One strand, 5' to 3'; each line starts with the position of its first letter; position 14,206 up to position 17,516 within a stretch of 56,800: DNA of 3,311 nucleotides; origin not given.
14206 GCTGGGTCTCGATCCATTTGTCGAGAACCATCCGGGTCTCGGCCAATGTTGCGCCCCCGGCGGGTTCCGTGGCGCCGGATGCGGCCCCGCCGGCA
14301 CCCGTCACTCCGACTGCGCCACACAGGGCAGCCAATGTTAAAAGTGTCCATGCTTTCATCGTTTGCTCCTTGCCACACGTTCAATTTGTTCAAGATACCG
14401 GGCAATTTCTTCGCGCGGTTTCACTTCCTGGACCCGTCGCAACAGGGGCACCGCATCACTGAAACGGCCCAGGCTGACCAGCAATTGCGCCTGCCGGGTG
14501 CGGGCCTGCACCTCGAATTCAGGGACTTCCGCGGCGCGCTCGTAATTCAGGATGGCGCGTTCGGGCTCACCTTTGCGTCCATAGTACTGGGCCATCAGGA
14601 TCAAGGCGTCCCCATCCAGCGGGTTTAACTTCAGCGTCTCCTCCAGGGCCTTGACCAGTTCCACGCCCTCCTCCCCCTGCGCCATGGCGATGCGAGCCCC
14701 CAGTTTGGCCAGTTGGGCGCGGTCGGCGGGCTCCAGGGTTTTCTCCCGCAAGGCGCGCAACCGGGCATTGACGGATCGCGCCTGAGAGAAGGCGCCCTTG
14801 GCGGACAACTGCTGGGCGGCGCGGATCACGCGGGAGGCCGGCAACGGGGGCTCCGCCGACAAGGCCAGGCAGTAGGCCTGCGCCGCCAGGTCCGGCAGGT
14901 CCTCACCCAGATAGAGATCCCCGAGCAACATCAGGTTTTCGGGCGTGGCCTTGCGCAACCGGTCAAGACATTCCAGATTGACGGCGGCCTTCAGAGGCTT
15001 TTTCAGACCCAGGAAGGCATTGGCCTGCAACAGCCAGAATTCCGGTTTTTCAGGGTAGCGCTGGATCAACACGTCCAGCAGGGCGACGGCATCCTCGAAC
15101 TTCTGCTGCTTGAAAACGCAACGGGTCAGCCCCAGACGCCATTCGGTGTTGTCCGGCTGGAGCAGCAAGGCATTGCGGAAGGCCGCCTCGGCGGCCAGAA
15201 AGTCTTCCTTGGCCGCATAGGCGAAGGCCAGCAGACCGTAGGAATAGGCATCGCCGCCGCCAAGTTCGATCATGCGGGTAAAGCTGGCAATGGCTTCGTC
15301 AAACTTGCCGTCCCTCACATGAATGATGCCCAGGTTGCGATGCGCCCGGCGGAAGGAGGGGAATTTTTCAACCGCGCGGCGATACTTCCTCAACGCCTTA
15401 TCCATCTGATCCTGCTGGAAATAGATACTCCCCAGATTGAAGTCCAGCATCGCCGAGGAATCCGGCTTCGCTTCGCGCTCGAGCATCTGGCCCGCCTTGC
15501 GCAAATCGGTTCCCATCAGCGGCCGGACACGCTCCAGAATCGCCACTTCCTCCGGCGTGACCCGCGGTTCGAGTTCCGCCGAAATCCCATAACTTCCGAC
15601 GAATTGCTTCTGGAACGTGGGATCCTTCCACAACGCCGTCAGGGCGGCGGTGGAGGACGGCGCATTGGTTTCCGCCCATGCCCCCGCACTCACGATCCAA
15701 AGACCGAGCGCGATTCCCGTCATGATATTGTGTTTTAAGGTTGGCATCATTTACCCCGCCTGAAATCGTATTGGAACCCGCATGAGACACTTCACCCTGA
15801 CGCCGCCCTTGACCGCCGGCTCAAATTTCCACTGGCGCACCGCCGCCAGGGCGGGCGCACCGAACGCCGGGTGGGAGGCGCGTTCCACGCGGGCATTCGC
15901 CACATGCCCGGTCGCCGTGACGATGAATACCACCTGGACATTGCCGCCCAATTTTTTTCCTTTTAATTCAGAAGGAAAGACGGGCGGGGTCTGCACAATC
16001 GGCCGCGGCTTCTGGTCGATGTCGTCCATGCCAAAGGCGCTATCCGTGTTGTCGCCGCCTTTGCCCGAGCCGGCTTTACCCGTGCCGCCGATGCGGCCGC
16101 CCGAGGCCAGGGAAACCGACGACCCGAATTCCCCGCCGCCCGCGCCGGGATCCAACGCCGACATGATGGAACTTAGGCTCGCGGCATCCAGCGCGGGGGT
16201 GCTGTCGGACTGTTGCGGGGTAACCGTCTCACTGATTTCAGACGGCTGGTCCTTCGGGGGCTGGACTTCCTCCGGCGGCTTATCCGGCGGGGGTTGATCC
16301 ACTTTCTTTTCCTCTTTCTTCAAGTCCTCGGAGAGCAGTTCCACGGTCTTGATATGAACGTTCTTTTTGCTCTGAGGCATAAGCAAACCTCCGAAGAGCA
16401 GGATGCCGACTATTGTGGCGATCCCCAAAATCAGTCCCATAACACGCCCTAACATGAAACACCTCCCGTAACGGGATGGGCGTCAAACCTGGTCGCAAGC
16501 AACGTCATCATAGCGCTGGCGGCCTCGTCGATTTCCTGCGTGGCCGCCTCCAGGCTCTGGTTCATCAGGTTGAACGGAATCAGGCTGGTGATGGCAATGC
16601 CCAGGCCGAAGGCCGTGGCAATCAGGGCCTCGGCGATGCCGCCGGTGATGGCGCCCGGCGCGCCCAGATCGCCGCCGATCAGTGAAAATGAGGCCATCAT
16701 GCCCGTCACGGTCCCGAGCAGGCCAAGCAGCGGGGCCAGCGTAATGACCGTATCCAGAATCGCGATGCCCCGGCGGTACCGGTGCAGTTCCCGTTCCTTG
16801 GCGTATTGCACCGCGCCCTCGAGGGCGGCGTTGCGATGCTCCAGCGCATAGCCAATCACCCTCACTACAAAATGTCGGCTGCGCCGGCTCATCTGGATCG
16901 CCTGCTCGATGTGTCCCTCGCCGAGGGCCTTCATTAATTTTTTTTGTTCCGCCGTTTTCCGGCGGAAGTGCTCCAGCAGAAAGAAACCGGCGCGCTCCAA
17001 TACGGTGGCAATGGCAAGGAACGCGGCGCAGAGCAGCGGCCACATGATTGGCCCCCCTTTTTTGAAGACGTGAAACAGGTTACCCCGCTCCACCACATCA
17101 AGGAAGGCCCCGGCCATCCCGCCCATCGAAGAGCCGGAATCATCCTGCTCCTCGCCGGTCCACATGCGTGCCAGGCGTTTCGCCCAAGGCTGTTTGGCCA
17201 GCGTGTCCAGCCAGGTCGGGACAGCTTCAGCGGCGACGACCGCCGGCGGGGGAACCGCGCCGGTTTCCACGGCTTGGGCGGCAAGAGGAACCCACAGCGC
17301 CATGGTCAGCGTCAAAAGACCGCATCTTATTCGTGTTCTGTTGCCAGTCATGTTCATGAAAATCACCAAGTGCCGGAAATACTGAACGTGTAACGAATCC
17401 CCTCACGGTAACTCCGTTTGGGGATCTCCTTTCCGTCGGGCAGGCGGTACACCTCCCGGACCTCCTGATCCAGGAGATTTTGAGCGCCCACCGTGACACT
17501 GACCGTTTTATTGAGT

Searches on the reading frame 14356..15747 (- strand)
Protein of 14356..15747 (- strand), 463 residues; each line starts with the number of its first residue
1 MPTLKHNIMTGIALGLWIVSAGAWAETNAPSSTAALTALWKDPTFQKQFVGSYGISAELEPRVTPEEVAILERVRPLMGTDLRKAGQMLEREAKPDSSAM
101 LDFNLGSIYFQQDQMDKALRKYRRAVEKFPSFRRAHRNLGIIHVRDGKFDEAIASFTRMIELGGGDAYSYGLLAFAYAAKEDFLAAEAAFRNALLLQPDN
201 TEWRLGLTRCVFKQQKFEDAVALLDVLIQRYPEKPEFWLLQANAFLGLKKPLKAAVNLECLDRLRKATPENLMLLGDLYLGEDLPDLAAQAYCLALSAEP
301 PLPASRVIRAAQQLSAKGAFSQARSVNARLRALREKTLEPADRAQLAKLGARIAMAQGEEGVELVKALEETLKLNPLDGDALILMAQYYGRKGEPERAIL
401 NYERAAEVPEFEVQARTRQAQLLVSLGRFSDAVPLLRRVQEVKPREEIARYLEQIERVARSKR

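Call 72: search_protein_families(library=pfam, proteins=[window:14356-15747:-], max_evalue=0.00001)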
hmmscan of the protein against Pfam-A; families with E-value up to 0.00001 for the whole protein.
window:14356-15747:- (463 aa): 19 families
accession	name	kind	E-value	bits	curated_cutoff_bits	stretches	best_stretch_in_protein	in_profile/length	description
PF13432.12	TPR_16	-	5.4e-26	91.1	32.7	2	104-166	2-64/65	Tetratricopeptide repeat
PF07719.23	TPR_2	-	2.8e-23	80.5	27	0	103-131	5-33/34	Tetratricopeptide repeat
PF00515.34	TPR_1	-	5.9e-23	80.1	27.8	0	103-132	5-34/34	Tetratricopeptide repeat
PF14559.12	TPR_19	-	2.1e-21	76.5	25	1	179-243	3-67/68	Tetratricopeptide repeat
PF13181.12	TPR_8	-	1.6e-20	71.9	25.7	0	168-200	2-34/34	Tetratricopeptide repeat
PF13428.12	TPR_14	-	1e-19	69.4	23.5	0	105-141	7-43/44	Tetratricopeptide repeat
PF13424.12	TPR_12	-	5.6e-14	52.5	30.1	1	99-161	3-73/77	Tetratricopeptide repeat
PF13431.12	TPR_17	-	3.1e-13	49.3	24.4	0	368-399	2-33/34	Tetratricopeptide repeat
PF13414.12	TPR_11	-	2.1e-12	46.9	26.8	1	106-147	1-42/42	TPR repeat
PF13176.12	TPR_7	-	2.1e-12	46.5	27.9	0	135-162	1-28/36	Tetratricopeptide repeat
PF13371.12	TPR_9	-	1.7e-10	41.2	35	0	105-163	1-59/73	Tetratricopeptide repeat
PF13174.12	TPR_6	-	2.5e-10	40.8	26.3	0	103-130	4-31/33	Tetratricopeptide repeat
PF12895.13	ANAPC3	-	1.3e-09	38.6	27.2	0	148-225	4-80/82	Anaphase-promoting complex, cyclosome, subunit 3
PF23914.1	TPR_CcmH_CycH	-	4.5e-08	33.5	42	0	172-254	55-140/158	Cytochrome c-type biogenesis protein H TPR domain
PF24575.1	TPR_Slam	-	7e-08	33.3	35.2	0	98-154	46-102/104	Surface lipoprotein assembly modifier, N-terminal TPR repeats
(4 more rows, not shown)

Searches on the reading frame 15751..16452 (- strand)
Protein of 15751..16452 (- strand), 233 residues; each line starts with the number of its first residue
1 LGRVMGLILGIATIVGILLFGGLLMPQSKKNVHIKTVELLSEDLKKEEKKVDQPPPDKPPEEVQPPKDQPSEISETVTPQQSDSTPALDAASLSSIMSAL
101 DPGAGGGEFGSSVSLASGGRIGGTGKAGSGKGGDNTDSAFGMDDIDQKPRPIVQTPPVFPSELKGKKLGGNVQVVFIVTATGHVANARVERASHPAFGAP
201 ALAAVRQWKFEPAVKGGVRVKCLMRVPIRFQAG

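Call 72: search_protein_families(library=pfam, proteins=[window:15751-16452:-], max_evalue=0.00001)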
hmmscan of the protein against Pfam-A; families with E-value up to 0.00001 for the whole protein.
window:15751-16452:- (233 aa): 1 family
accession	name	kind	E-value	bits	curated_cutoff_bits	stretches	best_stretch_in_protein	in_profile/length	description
PF03544.19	TonB_C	-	1.7e-17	64.1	24.6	1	156-231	2-78/79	Gram-negative bacterial TonB protein C-terminal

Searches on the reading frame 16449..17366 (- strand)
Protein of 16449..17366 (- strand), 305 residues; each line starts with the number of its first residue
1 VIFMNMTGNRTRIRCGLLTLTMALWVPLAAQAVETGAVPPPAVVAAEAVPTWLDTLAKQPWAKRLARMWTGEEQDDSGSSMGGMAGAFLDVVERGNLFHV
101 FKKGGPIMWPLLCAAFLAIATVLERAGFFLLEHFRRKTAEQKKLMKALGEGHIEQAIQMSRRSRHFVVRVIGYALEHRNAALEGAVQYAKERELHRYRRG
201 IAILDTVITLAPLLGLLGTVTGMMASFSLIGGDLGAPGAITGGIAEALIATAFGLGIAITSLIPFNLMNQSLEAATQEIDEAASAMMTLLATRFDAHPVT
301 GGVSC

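Call 72: search_protein_families(library=pfam, proteins=[window:16449-17366:-], max_evalue=0.00001)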
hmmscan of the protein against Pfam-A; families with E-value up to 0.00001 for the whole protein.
window:16449-17366:- (305 aa): 1 family
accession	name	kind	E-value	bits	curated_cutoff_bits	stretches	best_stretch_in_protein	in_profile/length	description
PF01618.21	MotA_ExbB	-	4.6e-26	91.5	22.9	1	176-280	21-126/127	MotA/TolQ/ExbB proton channel family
